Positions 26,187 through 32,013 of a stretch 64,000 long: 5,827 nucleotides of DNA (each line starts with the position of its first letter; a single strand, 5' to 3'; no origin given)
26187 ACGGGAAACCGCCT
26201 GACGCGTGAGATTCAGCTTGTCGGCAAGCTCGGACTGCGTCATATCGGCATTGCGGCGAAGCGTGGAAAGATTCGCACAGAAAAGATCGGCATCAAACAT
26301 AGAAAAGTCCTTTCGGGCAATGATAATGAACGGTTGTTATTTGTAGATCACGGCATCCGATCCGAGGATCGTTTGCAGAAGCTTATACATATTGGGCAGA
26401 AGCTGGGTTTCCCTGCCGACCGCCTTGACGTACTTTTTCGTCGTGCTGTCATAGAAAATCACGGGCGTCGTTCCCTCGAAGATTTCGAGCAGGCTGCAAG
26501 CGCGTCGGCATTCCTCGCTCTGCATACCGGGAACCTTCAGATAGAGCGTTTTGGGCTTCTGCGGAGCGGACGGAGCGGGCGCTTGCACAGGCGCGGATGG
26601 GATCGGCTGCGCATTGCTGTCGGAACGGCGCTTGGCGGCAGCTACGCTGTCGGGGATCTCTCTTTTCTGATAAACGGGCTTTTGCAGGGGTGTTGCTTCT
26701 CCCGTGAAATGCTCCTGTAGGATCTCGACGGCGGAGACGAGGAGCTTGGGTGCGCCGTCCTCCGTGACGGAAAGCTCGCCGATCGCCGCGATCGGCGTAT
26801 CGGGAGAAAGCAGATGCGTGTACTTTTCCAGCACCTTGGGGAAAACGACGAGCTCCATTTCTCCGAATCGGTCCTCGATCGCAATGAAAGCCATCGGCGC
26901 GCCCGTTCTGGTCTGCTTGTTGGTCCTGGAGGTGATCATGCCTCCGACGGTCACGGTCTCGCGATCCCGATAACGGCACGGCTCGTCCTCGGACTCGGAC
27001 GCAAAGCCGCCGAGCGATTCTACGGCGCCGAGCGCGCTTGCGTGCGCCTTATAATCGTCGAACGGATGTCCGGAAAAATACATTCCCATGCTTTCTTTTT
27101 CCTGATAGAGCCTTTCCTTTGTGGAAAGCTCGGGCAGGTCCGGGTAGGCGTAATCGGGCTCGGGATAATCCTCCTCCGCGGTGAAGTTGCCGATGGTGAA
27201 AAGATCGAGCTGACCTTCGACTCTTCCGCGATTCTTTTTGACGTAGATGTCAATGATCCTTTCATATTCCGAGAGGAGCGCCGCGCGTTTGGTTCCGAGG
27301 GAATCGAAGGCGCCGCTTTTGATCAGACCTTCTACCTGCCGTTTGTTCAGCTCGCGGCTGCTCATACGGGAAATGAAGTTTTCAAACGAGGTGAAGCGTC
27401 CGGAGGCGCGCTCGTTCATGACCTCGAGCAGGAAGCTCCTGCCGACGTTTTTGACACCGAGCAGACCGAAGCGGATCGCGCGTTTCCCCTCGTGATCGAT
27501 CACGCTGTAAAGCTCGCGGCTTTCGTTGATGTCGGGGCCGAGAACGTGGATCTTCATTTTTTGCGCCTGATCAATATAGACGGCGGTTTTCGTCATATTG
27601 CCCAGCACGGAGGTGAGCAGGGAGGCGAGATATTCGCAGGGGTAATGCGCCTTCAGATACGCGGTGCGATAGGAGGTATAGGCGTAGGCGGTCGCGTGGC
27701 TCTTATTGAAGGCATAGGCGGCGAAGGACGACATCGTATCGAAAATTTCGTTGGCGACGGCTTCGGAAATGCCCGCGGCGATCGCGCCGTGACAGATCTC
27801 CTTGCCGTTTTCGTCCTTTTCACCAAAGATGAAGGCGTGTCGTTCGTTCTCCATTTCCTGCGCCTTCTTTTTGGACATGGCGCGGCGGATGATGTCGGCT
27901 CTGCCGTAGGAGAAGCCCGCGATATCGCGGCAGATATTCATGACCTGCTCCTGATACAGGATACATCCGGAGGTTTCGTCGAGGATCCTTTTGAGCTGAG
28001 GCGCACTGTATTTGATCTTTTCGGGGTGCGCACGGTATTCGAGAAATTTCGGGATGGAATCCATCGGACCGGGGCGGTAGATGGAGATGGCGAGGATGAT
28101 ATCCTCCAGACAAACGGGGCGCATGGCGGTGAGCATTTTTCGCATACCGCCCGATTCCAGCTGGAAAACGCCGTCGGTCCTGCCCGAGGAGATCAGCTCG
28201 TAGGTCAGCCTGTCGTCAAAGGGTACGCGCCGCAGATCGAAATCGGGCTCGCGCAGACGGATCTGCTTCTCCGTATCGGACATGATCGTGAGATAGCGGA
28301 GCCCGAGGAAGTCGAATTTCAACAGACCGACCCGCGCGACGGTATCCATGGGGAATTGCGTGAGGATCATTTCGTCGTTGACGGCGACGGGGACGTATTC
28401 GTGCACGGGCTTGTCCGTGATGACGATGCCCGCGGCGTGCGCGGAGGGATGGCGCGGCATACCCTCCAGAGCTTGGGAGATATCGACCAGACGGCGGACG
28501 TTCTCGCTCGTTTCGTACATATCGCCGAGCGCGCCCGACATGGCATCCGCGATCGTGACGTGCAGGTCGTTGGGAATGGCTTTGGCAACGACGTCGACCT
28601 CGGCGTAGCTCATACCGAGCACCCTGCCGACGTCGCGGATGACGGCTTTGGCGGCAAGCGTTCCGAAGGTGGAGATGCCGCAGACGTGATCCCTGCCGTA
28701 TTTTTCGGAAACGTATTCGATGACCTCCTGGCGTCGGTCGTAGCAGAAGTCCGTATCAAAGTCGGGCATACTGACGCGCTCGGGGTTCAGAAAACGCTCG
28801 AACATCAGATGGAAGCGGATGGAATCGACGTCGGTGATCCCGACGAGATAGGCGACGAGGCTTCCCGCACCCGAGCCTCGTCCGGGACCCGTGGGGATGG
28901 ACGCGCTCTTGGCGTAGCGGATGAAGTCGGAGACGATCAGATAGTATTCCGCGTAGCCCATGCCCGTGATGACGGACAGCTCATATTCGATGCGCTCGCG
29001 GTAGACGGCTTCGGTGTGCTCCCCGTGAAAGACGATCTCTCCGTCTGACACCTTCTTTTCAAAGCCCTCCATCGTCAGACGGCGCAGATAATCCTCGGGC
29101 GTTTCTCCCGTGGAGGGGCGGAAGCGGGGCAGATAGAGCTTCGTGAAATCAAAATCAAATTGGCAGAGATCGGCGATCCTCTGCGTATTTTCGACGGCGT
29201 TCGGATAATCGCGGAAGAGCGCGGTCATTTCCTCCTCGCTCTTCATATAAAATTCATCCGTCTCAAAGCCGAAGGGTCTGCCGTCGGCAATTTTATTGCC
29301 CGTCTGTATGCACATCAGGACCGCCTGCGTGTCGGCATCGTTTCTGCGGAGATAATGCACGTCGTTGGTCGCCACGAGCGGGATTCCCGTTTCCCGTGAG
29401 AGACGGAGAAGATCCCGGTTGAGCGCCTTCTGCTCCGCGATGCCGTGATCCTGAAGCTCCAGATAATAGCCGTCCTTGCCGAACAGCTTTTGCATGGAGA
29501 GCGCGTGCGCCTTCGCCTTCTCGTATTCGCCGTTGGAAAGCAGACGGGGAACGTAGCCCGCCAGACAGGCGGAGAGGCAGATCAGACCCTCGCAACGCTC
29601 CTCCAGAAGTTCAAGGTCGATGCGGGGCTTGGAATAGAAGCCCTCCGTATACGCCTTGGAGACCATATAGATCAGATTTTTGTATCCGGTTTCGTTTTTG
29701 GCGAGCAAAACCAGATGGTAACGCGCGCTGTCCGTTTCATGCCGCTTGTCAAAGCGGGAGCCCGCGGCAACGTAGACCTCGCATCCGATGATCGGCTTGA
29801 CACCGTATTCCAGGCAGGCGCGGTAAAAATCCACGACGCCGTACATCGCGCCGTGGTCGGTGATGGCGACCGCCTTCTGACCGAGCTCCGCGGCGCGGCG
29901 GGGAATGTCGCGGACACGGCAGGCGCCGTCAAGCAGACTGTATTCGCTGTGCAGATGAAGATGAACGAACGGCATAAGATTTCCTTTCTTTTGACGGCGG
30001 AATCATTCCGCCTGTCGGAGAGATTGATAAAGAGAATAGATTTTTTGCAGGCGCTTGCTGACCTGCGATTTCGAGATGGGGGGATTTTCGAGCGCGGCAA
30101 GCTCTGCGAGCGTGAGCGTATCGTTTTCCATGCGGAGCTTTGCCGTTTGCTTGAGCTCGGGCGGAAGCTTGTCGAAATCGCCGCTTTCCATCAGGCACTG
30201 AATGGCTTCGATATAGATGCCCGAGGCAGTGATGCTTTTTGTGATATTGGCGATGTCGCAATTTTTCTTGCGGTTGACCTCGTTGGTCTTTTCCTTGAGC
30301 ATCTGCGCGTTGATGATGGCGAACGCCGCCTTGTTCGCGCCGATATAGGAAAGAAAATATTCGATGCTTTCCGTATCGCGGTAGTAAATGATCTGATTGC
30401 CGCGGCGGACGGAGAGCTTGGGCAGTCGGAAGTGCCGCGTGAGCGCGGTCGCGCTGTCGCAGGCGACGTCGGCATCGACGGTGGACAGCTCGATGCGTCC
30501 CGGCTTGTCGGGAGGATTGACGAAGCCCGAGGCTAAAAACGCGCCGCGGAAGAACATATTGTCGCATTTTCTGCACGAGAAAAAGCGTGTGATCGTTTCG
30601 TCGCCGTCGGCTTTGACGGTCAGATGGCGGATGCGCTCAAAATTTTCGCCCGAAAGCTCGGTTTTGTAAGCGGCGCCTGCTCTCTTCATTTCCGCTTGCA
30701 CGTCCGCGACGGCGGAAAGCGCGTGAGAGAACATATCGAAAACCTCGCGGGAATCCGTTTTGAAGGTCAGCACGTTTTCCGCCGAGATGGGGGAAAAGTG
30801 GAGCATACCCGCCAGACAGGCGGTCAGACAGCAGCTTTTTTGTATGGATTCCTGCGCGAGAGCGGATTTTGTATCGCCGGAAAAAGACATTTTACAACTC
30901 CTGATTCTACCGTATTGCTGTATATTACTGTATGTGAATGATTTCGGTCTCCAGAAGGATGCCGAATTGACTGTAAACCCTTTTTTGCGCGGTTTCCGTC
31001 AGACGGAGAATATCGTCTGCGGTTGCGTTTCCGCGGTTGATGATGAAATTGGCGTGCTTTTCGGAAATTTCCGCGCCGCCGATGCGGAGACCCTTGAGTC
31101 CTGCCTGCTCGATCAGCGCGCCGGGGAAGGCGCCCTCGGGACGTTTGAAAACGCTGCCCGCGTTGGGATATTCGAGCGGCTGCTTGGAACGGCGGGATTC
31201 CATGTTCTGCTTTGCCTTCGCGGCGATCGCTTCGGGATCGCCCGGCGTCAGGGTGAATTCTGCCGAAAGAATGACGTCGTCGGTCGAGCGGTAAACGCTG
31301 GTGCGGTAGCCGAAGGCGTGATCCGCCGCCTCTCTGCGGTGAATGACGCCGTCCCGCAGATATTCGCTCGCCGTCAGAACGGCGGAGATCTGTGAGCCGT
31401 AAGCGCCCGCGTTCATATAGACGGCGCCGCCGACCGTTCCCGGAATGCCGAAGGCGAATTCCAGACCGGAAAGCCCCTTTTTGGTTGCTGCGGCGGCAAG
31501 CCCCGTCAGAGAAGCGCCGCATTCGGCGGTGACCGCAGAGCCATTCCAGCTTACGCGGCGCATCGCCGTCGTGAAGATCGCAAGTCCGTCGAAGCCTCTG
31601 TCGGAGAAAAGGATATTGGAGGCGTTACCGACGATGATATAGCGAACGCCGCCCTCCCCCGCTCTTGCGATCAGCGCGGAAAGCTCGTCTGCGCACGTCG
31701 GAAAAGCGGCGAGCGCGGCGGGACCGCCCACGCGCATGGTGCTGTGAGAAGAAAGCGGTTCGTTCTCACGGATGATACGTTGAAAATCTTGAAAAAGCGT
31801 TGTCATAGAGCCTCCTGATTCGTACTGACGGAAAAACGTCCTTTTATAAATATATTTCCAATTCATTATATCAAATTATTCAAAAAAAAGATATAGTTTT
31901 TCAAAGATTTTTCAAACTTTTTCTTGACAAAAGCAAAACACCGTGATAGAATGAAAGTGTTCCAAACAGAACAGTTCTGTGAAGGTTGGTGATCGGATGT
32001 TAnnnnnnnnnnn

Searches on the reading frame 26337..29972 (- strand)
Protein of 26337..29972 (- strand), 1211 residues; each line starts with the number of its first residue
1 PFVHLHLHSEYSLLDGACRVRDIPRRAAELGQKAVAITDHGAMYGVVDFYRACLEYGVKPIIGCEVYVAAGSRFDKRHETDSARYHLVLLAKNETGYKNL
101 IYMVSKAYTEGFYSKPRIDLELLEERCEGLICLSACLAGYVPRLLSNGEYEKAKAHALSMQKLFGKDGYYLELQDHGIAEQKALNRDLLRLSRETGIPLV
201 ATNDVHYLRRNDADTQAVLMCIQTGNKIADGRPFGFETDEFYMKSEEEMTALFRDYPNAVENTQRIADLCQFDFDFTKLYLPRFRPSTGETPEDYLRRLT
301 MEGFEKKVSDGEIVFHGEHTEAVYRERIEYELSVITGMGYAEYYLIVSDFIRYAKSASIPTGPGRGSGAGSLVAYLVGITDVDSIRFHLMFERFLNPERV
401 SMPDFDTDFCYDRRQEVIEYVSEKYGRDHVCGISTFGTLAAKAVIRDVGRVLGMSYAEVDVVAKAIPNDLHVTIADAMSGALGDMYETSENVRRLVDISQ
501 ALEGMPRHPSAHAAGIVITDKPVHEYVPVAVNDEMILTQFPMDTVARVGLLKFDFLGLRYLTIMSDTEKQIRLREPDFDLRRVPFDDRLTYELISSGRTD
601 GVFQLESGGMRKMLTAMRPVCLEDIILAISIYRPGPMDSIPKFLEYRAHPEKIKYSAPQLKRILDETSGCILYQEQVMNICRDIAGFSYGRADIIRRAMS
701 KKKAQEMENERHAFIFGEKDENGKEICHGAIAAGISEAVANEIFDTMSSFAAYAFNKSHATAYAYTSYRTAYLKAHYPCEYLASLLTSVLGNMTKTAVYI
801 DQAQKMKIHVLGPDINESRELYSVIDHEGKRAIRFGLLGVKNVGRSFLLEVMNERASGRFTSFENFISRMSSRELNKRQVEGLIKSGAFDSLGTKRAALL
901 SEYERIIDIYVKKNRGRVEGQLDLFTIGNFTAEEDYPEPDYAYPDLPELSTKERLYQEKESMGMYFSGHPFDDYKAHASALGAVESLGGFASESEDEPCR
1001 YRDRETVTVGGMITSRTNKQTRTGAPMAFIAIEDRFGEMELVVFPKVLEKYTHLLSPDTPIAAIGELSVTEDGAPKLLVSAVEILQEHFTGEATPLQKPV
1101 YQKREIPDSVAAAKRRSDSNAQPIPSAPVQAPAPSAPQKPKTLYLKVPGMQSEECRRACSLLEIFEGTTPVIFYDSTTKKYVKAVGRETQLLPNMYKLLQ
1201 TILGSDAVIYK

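Call 62: search_protein_families(library=pfam, proteins=[window:26337-29972:-], max_evalue=0.00001)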
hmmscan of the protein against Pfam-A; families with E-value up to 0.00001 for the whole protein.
window:26337-29972:- (1211 aa): 5 families
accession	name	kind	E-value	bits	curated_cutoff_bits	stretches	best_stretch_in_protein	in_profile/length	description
PF07733.18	DNA_pol3_alpha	-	1.6e-96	323.3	23.9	1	294-557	1-260/260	Bacterial DNA polymerase III alpha NTPase domain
PF02811.25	PHP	-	1.8e-60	204.5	26.4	1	4-176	1-164/164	PHP domain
PF17657.6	DNA_pol3_finger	-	6.8e-54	182.1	22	1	561-720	2-164/166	Bacterial DNA polymerase III alpha subunit finger domain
PF14579.12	HHH_6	-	2.6e-24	85.7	25.6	1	807-899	1-90/90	Helix-hairpin-helix motif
PF01336.31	tRNA_anti-codon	-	4.7e-11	42.9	27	1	1007-1085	1-75/75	OB-fold nucleic acid binding domain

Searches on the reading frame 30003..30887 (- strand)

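Call 62: search_protein_families(library=pfam, proteins=[window:30003-30887:-], max_evalue=0.00001)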
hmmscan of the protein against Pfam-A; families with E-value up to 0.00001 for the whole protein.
window:30003-30887:- (294 aa): 2 families
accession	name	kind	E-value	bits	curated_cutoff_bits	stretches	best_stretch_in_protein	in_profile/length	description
PF02650.20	HTH_WhiA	-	2.1e-25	89.4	27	1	204-286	1-83/84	WhiA C-terminal HTH domain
PF14527.11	LAGLIDADG_WhiA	-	2.1e-13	50.6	23.2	1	111-199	3-91/93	WhiA LAGLIDADG-like domain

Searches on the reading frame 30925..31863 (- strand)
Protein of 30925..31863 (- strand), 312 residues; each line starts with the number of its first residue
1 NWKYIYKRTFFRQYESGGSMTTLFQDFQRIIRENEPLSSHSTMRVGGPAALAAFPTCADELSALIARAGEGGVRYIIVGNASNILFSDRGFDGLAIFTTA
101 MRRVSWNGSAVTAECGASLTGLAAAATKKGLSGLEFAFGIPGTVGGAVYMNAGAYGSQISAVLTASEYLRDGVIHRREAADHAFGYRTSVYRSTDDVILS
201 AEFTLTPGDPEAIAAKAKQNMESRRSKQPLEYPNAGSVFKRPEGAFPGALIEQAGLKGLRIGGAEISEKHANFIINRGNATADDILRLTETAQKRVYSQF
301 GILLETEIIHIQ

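Call 62: search_protein_families(library=pfam, proteins=[window:30925-31863:-], max_evalue=0.00001)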
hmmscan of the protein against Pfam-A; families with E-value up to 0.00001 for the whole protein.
window:30925-31863:- (312 aa): 2 families
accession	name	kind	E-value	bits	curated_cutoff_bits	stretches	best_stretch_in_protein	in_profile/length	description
PF02873.21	MurB_C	-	2.5e-36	124.3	27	1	213-309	2-97/99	UDP-N-acetylenolpyruvoylglucosamine reductase, C-terminal domain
PF01565.28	FAD_binding_4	-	6.8e-20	71.6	26.4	1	50-160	2-116/139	FAD binding domain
